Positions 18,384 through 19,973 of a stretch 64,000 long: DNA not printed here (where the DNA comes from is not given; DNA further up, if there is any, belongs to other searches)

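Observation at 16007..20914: Translationally coupled Ldh2 / DUF3500 / amidase / cyclic-amidohydrolase operon: candidate uncharacterised amide or ureide catabolic pathway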

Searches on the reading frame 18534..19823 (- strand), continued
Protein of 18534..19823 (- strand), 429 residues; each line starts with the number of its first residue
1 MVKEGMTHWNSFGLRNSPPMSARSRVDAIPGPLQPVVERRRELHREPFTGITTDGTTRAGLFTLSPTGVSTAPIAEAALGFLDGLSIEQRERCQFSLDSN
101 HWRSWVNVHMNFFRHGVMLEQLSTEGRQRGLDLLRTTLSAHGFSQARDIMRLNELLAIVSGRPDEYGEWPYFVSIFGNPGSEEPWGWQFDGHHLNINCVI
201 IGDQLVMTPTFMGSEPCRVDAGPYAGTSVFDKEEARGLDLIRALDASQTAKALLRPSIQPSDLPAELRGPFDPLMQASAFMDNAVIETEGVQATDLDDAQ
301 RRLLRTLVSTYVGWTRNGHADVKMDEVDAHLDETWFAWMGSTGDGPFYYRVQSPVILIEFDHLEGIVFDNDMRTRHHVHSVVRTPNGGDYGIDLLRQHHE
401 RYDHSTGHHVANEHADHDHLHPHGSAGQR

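Call 92: list_cluster_members(proteins=[P0001, P0004, P0124])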
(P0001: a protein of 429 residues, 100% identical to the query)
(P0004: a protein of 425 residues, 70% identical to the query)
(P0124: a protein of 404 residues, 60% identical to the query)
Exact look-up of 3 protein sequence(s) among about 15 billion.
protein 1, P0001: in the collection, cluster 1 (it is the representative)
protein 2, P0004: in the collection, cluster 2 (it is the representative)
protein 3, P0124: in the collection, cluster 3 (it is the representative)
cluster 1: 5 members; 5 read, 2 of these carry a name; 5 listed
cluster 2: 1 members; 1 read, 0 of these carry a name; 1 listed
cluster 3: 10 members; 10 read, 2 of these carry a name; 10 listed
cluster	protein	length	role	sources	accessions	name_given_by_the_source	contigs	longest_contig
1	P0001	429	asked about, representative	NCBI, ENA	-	-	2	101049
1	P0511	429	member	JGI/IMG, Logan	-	hypothetical protein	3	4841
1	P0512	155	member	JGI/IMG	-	hypothetical protein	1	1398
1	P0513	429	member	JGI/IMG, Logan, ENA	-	-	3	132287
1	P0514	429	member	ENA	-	-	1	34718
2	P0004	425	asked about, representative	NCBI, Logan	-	-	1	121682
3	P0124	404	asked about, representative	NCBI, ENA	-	-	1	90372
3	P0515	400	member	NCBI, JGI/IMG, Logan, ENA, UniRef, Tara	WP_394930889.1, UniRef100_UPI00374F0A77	amidase family protein [uncultured Ilumatobacter sp.] | amidase | amidase family protein n=1 Tax=uncultured Ilumatobacter sp. TaxID=879968 ...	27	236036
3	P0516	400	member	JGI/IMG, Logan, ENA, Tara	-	amidase | strand:- start:2536 stop:3738 length:1203 start_codon:yes stop_codon:yes ...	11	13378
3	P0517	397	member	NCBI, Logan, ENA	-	-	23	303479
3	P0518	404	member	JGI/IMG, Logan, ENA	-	-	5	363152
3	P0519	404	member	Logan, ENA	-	-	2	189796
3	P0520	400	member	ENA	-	-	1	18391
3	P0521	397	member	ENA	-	-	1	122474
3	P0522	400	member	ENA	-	-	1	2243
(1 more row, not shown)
